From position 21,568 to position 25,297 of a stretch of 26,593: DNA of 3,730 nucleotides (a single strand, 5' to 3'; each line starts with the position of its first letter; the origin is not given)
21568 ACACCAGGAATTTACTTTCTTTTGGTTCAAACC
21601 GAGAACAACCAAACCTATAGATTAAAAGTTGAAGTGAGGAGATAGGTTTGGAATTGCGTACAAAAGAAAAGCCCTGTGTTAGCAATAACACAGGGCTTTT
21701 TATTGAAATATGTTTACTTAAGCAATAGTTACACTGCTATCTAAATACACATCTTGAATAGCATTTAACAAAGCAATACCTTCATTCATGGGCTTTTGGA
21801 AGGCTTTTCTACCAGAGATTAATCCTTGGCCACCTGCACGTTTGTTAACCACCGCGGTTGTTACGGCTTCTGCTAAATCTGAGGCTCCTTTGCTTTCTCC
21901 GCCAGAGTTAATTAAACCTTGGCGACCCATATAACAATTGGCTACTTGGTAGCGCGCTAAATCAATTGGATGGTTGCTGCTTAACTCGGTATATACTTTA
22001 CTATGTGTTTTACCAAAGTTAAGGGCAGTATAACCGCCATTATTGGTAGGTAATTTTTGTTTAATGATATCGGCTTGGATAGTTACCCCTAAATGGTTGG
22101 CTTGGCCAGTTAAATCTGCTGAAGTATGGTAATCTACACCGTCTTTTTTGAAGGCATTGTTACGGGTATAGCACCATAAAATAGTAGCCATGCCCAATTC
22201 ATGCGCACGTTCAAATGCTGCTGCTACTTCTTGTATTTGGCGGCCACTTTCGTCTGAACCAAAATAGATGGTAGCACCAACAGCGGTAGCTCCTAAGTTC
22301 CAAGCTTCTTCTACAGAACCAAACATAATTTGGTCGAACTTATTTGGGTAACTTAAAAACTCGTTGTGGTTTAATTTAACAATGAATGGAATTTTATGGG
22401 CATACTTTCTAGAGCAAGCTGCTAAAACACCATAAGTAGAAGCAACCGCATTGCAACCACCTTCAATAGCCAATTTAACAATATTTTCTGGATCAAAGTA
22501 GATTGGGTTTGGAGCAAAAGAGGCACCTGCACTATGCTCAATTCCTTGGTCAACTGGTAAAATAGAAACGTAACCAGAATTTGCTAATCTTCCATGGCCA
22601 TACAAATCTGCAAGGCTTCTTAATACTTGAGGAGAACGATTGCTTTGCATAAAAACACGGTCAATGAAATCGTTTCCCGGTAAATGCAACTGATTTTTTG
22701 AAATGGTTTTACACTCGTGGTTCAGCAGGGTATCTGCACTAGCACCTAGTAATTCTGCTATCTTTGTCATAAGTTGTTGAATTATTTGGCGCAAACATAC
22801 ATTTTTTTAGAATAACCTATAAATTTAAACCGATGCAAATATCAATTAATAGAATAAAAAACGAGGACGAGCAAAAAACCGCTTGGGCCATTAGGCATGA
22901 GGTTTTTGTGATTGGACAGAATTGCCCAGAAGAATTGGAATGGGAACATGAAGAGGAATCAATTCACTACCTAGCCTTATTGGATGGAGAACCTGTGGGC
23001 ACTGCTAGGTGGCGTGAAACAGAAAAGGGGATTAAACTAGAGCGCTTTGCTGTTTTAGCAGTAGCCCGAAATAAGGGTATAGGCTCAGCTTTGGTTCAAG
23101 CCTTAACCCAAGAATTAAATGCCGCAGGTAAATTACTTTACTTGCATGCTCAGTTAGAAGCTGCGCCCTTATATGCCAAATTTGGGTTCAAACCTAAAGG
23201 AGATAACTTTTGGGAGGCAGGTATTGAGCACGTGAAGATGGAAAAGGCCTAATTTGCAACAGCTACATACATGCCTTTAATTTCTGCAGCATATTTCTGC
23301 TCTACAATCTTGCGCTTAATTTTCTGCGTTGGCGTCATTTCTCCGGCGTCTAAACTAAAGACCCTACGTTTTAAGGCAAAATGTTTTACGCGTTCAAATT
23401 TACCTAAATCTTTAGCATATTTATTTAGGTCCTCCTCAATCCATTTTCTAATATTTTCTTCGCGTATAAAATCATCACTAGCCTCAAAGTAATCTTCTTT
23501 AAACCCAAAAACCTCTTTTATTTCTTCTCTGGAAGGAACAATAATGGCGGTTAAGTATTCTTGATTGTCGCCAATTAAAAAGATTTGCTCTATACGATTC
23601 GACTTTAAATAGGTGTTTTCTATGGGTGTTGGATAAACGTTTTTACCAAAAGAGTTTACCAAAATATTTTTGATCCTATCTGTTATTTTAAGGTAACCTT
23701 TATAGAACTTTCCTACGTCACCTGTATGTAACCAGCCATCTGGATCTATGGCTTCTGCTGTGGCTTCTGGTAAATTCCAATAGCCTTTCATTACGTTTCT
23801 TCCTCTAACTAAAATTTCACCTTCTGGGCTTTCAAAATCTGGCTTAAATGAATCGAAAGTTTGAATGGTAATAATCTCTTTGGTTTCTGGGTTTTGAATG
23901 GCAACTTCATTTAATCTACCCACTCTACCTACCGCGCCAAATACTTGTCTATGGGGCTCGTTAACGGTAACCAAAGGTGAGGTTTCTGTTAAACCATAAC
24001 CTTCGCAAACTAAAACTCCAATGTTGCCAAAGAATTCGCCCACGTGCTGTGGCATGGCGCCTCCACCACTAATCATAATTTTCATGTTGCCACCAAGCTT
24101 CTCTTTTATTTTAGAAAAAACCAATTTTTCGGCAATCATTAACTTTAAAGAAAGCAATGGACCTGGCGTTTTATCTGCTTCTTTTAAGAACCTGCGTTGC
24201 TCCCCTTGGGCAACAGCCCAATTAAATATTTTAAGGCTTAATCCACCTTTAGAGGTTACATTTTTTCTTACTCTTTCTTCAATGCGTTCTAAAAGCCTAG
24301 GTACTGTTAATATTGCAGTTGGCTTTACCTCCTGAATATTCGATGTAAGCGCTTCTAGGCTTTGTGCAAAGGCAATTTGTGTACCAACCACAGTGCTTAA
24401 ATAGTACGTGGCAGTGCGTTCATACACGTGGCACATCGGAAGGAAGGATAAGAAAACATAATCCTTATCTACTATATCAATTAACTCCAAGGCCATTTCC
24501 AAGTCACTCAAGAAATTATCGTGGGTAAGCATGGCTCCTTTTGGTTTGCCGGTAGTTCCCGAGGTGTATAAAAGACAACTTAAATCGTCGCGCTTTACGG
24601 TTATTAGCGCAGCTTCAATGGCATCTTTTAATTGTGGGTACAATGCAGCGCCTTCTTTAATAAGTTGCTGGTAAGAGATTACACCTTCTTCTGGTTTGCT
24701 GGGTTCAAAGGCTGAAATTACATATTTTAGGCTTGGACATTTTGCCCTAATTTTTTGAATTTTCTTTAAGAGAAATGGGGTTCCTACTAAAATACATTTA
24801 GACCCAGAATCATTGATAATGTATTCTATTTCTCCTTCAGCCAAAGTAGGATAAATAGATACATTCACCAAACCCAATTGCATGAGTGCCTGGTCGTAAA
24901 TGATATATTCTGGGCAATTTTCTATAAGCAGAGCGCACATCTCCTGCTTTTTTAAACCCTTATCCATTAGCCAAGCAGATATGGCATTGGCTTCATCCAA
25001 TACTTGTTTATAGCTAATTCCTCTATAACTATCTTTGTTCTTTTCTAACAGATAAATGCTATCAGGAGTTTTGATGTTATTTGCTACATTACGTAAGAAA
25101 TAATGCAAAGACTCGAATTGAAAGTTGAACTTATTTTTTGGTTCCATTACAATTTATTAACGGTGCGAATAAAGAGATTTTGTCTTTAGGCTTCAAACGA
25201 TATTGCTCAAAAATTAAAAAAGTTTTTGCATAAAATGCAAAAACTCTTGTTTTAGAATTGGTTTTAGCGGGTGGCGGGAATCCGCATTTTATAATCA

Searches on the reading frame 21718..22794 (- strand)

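Call 7: search_protein_families(library=pfam, proteins=[window:21718-22794:-])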
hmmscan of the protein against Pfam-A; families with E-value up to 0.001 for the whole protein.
window:21718-22794:- (358 aa): 1 family
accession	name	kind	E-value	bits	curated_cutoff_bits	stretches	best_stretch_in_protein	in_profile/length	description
PF01791.15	DeoC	-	2.2e-65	220.9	23.8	1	77-334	2-229/229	DeoC/LacD family aldolase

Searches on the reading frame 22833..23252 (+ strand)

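Call 7: search_protein_families(library=pfam, proteins=[window:22833-23252:+])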
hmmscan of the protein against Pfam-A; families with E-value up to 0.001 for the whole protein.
window:22833-23252:+ (139 aa): 4 families
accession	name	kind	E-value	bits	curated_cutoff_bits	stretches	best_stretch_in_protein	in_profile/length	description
PF13673.13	Acetyltransf_10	-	6.9e-18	65.3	23.6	1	24-138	12-126/128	Acetyltransferase (GNAT) domain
PF13508.13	Acetyltransf_7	-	3.2e-14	53.5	27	1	42-121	2-84/84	Acetyltransferase (GNAT) domain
PF00583.31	Acetyltransf_1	-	3.6e-14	53.5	20.7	1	34-119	24-116/116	Acetyltransferase (GNAT) family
PF08445.16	FR47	-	6.3e-07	29.7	22.1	1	49-126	4-84/86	FR47-like protein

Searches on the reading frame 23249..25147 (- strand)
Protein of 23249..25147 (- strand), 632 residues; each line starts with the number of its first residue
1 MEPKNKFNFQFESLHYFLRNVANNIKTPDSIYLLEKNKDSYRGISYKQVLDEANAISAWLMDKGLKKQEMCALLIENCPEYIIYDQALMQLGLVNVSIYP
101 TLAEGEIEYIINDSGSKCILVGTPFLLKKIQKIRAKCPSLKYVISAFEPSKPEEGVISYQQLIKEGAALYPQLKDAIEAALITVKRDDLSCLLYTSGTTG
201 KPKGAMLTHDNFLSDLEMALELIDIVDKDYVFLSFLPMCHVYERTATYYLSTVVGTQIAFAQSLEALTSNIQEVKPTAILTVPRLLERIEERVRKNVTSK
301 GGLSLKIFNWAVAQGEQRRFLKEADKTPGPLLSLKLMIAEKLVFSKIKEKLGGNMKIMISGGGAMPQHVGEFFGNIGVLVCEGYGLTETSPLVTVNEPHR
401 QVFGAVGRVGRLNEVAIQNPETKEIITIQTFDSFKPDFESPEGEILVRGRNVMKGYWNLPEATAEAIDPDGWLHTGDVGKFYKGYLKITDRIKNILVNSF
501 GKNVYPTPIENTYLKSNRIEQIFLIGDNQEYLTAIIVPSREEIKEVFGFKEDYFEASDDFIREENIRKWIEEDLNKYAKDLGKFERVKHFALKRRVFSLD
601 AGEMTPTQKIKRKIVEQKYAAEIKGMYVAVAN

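Call 7: search_protein_families(library=pfam, proteins=[window:23249-25147:-])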
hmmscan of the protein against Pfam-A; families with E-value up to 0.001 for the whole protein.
window:23249-25147:- (632 aa): 2 families
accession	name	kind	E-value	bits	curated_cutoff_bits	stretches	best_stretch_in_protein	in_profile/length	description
PF00501.34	AMP-binding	-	2.6e-74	250.7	29.9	1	26-457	7-384/384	AMP-binding enzyme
PF23562.2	AMP-binding_C_3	-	4.4e-09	37.2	20.8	1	494-629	2-122/124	AMP-binding enzyme C-terminal domain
